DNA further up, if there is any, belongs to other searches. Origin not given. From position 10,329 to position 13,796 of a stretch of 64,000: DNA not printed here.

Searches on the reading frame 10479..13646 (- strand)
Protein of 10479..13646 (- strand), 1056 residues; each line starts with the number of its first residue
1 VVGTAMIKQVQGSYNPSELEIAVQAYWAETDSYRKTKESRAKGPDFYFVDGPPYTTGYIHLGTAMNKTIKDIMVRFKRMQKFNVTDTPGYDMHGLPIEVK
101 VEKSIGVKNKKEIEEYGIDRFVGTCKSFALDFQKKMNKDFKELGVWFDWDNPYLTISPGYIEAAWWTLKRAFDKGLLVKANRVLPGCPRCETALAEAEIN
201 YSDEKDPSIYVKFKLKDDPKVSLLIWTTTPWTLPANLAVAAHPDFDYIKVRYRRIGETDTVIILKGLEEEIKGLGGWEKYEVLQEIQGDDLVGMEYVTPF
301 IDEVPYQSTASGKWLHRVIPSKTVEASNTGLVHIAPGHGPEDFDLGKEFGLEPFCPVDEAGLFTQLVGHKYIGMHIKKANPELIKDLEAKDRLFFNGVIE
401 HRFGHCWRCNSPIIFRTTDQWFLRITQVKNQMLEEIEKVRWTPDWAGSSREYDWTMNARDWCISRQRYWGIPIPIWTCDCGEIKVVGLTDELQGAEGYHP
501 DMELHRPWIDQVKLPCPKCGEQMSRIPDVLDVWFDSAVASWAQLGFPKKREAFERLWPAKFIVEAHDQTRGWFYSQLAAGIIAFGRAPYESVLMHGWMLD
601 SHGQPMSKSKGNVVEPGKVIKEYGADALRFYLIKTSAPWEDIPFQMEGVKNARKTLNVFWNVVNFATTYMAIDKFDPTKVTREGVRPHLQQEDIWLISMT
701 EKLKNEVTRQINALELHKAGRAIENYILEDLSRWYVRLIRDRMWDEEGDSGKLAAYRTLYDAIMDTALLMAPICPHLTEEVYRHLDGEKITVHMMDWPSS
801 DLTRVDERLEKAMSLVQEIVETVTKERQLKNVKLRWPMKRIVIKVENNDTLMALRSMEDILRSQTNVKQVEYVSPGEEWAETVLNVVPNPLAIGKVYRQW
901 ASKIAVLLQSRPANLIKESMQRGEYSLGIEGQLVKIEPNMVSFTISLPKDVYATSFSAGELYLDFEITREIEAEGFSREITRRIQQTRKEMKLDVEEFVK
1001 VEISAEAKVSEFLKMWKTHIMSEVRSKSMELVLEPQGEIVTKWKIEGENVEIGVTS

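Call 29: find_homologous_proteins(query=window:10479-13646:-, max_evalue=1e-50)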
Query window:10479-13646:- (1056 aa): 7997 proteins with E <= 1e-50 among 8000 candidates; the best 120 are listed.
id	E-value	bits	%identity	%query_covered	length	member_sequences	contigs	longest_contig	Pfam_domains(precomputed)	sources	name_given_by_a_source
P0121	0.0e+0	2371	95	100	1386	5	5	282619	PF09334.18,PF08264.20,PF14520.13,PF05763.19,PF01921.25,PF00133.29,PF00633.30,PF19302.5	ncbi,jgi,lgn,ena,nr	ncbi:MAG TPA: isoleucine--tRNA ligase [Methanomassiliicoccales archaeon]|nr:isoleucine--tRNA ligase 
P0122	0.0e+0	2202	86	100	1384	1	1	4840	PF09334.18,PF08264.20,PF10391.16,PF14520.13,PF03118.22,PF05763.19,PF00133.29,PF14229.13,PF00633.30,PF19302.5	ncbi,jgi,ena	-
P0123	0.0e+0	2196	87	100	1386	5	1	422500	PF09334.18,PF08264.20,PF14520.13,PF05763.19,PF00133.29,PF19302.5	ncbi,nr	ncbi:MAG: isoleucine--tRNA ligase [Methanomassiliicoccales archaeon]|nr:isoleucine--tRNA ligase [Met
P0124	0.0e+0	2187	86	100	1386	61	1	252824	PF09334.18,PF08264.20,PF10391.16,PF14520.13,PF05763.19,PF00133.29,PF00633.30,PF19302.5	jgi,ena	-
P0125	0.0e+0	2181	86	100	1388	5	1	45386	PF09334.18,PF08264.20,PF10391.16,PF14520.13,PF05763.19,PF00133.29,PF19302.5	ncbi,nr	ncbi:MAG: isoleucine--tRNA ligase [Methanomassiliicoccales archaeon]|nr:isoleucine--tRNA ligase [Met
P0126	0.0e+0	2162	84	100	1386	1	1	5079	PF09334.18,PF08264.20,PF14520.13,PF05763.19,PF01921.25,PF00133.29,PF00633.30,PF19302.5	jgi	jgi:isoleucyl-tRNA synthetase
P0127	0.0e+0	2154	85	100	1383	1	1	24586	PF09334.18,PF08264.20,PF14520.13,PF05763.19,PF00133.29,PF19302.5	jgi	jgi:isoleucyl-tRNA synthetase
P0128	0.0e+0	2105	82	100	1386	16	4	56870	PF09334.18,PF08264.20,PF14520.13,PF05763.19,PF00133.29,PF00633.30,PF19302.5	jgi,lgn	-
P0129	0.0e+0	1864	73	100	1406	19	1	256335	PF09334.18,PF08264.20,PF14520.13,PF05763.19,PF00133.29,PF19302.5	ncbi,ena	-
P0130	0.0e+0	1830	71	100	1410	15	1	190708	PF09334.18,PF08264.20,PF14520.13,PF05763.19,PF00133.29,PF00633.30,PF19302.5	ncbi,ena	-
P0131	0.0e+0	1829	71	100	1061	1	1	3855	PF09334.18,PF08264.20,PF00133.29,PF19302.5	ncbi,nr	ncbi:MAG TPA: isoleucine--tRNA ligase, partial [Methanomassiliicoccales archaeon]|nr:isoleucine--tRN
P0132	0.0e+0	1823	71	100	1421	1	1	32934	PF09334.18,PF08264.20,PF14520.13,PF05763.19,PF00133.29,PF00633.30,PF19302.5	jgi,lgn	-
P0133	0.0e+0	1821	71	100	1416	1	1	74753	PF12826.14,PF09334.18,PF08264.20,PF14520.13,PF05763.19,PF00133.29,PF19302.5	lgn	-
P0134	0.0e+0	1765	69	100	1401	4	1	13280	PF09334.18,PF08264.20,PF14520.13,PF05763.19,PF00133.29,PF19302.5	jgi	jgi:isoleucyl-tRNA synthetase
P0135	0.0e+0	1758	68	100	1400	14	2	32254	PF12826.14,PF09334.18,PF08264.20,PF10391.16,PF14520.13,PF03118.22,PF05763.19,PF00133.29,PF00633.30,PF19302.5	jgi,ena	-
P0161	0.0e+0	1674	66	100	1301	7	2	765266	PF09334.18,PF08264.20,PF05763.19,PF00133.29,PF19302.5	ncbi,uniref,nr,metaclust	ncbi:isoleucine--tRNA ligase [Methanomassiliicoccus luminyensis]|uniref:isoleucine--tRNA ligase n=1 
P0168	0.0e+0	1644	64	100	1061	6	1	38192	PF09334.18,PF08264.20,PF00133.29,PF19302.5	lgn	-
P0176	0.0e+0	1547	61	100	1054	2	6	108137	PF09334.18,PF08264.20,PF00133.29,PF19302.5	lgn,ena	-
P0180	0.0e+0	1472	58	99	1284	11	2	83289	PF09334.18,PF08264.20,PF05763.19,PF00133.29,PF19302.5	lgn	-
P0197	0.0e+0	1399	54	99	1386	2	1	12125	PF12826.14,PF09334.18,PF08264.20,PF14520.13,PF05763.19,PF00133.29,PF19302.5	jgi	jgi:isoleucyl-tRNA synthetase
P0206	0.0e+0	1386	55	99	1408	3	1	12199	PF12826.14,PF09334.18,PF08264.20,PF10391.16,PF14520.13,PF05763.19,PF00133.29,PF19302.5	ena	-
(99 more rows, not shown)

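Call 30: search_solved_structures(query=window:10479-13646:-, max_evalue=1e-20, show_alignments=1)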
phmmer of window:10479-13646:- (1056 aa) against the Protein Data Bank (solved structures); distinct sequences matched with E-value up to 1e-20: 40.
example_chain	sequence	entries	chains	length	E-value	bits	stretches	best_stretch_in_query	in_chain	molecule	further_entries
8c9d_A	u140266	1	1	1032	1.2e-196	658.6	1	10-1024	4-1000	Isoleucine--tRNA ligase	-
8c8v_A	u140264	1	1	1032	3.1e-196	657.3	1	10-1024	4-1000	Isoleucine--tRNA ligase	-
8c8u_A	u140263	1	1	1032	4.9e-196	656.6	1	10-1024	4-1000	Isoleucine--tRNA ligase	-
8c8w_A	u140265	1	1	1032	1.5e-193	648.3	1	10-1024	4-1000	Isoleucine--tRNA ligase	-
1ile_A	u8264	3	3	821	1e-182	612.5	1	10-825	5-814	ISOLEUCYL-TRNA SYNTHETASE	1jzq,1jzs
9w01_B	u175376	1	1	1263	2e-166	558.5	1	6-1052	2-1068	Isoleucine--tRNA ligase, cytoplasmic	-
8wnd_A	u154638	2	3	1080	1.7e-161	542.3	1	20-1020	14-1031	isoleucine--tRNA ligase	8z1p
9wqs_A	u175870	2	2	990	5.1e-155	520.8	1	20-939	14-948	Isoleucine--tRNA ligase, cytoplasmic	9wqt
7d5c_A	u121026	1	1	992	5.1e-155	520.8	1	20-939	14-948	Isoleucine--tRNA ligase, cytoplasmic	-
6ldk_A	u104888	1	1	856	1e-148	499.9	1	11-827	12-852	Isoleucine--tRNA ligase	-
8c9e_A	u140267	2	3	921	3.2e-129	435.4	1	20-834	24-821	Isoleucine--tRNA ligase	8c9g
8c9f_A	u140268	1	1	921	9.9e-127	427.1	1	20-834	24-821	Isoleucine--tRNA ligase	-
1ffy_A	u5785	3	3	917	2.9e-125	422.3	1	20-852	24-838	ISOLEUCYL-TRNA SYNTHETASE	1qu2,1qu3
8wnf_A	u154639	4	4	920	6.5e-101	341.6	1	20-835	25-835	Isoleucine--tRNA ligase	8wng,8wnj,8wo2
8wni_A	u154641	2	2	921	6.6e-101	341.6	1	20-835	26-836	Isoleucine--tRNA ligase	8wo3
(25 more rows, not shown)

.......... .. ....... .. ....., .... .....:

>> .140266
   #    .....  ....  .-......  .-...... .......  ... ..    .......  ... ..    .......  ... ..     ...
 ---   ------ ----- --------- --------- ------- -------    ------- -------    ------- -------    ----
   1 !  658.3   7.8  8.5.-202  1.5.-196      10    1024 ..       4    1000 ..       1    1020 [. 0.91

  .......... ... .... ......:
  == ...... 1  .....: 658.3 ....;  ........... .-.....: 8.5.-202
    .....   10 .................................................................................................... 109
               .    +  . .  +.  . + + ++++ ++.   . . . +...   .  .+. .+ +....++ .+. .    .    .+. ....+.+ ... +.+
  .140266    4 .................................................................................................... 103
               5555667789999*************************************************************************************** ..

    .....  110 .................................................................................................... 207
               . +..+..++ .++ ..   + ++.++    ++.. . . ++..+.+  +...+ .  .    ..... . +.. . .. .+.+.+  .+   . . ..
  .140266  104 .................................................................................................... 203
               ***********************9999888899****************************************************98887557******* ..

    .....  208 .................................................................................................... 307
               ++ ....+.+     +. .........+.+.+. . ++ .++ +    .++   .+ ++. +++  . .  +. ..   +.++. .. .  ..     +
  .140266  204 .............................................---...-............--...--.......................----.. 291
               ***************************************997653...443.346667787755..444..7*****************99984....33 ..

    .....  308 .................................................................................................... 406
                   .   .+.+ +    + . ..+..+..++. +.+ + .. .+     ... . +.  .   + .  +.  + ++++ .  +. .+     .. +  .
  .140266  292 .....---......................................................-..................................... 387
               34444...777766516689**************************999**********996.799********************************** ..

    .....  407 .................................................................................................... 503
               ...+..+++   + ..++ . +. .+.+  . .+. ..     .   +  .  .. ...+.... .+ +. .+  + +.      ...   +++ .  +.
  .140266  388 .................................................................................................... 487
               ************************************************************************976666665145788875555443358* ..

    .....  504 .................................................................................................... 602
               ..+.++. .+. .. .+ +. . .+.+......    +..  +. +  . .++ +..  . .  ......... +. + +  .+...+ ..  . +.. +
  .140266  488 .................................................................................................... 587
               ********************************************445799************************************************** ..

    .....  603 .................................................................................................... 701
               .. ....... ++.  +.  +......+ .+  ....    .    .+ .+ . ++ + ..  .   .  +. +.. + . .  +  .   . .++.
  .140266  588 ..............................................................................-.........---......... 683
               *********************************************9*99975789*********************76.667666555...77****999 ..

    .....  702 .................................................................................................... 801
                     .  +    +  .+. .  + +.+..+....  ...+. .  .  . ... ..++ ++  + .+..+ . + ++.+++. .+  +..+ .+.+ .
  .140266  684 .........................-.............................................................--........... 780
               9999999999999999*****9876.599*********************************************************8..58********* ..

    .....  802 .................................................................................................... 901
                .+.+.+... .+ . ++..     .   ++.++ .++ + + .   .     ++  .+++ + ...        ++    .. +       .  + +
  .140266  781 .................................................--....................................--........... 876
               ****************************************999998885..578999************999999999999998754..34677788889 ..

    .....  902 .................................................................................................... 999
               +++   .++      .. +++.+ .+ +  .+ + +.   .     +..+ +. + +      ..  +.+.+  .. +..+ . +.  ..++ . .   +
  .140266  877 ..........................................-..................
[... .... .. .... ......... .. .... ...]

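Call 34: find_encoding_contigs(protein=P0176, flank=5000, max_places=2)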
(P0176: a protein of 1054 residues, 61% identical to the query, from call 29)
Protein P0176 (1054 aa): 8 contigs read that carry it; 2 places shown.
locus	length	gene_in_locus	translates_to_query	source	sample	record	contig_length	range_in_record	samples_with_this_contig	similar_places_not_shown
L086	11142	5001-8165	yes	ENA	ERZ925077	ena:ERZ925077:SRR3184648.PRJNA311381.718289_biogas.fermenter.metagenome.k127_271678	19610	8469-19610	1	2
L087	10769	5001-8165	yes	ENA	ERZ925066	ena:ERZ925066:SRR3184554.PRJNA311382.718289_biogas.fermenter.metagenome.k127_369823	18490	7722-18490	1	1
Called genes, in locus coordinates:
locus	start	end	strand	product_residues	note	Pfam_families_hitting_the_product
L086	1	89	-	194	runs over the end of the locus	PF21715:CggR_N, PF22167:PH0730-like_N (faint), PF14544:DUF4443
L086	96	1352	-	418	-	PF01941:AdoMet_Synthase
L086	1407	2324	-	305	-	PF23023:Anti-Pycsar_Apyc1, PF00753:Lactamase_B, PF13691:Lactamase_B_4 (weak), PF12706:Lactamase_B_2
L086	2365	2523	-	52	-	-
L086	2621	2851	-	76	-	-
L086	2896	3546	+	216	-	PF00834:Ribul_P_3_epim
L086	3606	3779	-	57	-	-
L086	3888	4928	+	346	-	PF00752:XPG_N, PF00867:XPG_I, PF01367:5_3_exonuc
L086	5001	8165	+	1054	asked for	PF00133:tRNA-synt_1, PF09334:tRNA-synt_1g, PF08264:Anticodon_1, PF19302:DUF5915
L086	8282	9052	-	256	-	PF01989:AcnX_swivel_put, PF00293:NUDIX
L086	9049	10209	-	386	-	PF04412:AcnX, PF28403:AcnX_2nd, PF28406:AcnX_3rd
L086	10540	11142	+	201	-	?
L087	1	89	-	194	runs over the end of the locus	PF21715:CggR_N, PF22167:PH0730-like_N (faint), PF14544:DUF4443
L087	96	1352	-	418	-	PF01941:AdoMet_Synthase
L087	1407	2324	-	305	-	PF23023:Anti-Pycsar_Apyc1, PF00753:Lactamase_B, PF13691:Lactamase_B_4 (weak), PF12706:Lactamase_B_2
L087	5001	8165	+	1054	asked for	PF00133:tRNA-synt_1, PF09334:tRNA-synt_1g, PF08264:Anticodon_1, PF19302:DUF5915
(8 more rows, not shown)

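Call 35: find_encoding_contigs(protein=P0168, flank=5000, max_places=2)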
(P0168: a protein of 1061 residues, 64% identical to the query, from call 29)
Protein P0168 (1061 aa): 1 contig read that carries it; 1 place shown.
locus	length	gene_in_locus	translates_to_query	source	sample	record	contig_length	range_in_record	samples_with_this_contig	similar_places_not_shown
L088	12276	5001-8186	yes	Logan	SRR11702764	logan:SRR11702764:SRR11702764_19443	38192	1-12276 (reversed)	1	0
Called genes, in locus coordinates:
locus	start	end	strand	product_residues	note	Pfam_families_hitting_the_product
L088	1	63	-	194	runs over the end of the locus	PF21715:CggR_N, PF22167:PH0730-like_N, PF14544:DUF4443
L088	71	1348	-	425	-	PF01941:AdoMet_Synthase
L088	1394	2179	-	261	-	PF00753:Lactamase_B (faint), PF12706:Lactamase_B_2, PF23023:Anti-Pycsar_Apyc1 (faint), PF12706:Lactamase_B_2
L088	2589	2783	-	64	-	-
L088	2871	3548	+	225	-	PF00834:Ribul_P_3_epim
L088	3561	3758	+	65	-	-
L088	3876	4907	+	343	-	PF00752:XPG_N, PF00867:XPG_I, PF01367:5_3_exonuc (weak)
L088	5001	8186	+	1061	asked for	PF00133:tRNA-synt_1, PF09334:tRNA-synt_1g, PF08264:Anticodon_1, PF19302:DUF5915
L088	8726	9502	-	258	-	PF01989:AcnX_swivel_put, PF00293:NUDIX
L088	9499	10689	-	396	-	PF04412:AcnX, PF28403:AcnX_2nd, PF28406:AcnX_3rd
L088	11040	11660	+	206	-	PF00440:TetR_N, PF17932:TetR_C_24 (weak)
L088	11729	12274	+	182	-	?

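Call 59: search_protein_families(library=pfam, proteins=[P0161, P0180], max_evalue=0.0001)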
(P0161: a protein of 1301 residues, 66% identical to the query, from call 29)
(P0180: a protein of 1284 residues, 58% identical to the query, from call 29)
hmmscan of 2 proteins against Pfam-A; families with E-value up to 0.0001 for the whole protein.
P0161 (1301 aa): 5 families
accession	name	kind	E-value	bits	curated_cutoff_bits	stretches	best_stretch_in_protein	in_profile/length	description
PF00133.28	tRNA-synt_1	-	1.1e-123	413.5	22.7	1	18-641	2-413/414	tRNA synthetases class I (I, L, M and V)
PF08264.19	Anticodon_1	-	7.9e-37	126.8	25.1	1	690-837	1-146/148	Anticodon-binding domain of tRNA ligase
PF05763.18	DUF835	-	1.4e-31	109.5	33.1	1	1165-1296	3-135/136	Protein of unknown function (DUF835)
PF09334.17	tRNA-synt_1g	-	1.5e-22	80.4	20.1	2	526-662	244-386/391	tRNA synthetases class I (M)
PF19302.4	DUF5915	-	1.7e-20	73.8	27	1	861-1052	7-193/195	Domain of unknown function (DUF5915)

P0180 (1284 aa): 5 families
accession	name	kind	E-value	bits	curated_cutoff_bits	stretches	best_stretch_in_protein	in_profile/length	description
PF00133.28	tRNA-synt_1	-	2.6e-128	428.8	22.7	1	21-630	3-406/414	tRNA synthetases class I (I, L, M and V)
PF08264.19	Anticodon_1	-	1e-34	120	25.1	1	687-833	1-145/148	Anticodon-binding domain of tRNA ligase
PF05763.18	DUF835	-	2.4e-28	99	33.1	1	1150-1279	5-135/136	Protein of unknown function (DUF835)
PF19302.4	DUF5915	-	2.2e-26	93.1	27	1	853-1049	2-193/195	Domain of unknown function (DUF5915)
PF09334.17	tRNA-synt_1g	-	2.8e-25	89.4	20.1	2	578-656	307-386/391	tRNA synthetases class I (M)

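Call 64: list_cluster_members(proteins=[P0161, P0121])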
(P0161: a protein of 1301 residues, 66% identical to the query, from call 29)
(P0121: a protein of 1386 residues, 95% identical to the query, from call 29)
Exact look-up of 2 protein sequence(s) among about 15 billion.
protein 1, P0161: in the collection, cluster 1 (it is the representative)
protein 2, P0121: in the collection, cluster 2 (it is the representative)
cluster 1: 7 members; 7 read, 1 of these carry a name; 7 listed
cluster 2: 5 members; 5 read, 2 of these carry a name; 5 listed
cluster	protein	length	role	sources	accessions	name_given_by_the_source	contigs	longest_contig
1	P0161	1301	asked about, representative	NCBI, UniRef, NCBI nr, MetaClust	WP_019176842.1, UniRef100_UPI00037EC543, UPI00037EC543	isoleucine--tRNA ligase [Methanomassiliicoccus luminyensis] | isoleucine--tRNA ligase n=1 Tax=Methanomassiliicoccus luminyensis TaxID=1080712 ... | status=active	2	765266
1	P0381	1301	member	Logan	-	-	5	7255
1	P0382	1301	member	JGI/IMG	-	-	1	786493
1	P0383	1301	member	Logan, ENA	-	-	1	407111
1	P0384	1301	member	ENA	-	-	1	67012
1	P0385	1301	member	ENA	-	-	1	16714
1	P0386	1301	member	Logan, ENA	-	-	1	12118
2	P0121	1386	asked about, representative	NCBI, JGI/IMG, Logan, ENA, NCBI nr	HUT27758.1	MAG TPA: isoleucine--tRNA ligase [Methanomassiliicoccales archaeon] | isoleucine--tRNA ligase [Methanomassiliicoccales archaeon]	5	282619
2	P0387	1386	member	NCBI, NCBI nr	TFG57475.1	MAG: isoleucine--tRNA ligase [Methanomassiliicoccus sp.]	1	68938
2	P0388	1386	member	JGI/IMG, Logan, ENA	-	-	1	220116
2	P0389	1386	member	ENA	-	-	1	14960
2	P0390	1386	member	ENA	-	-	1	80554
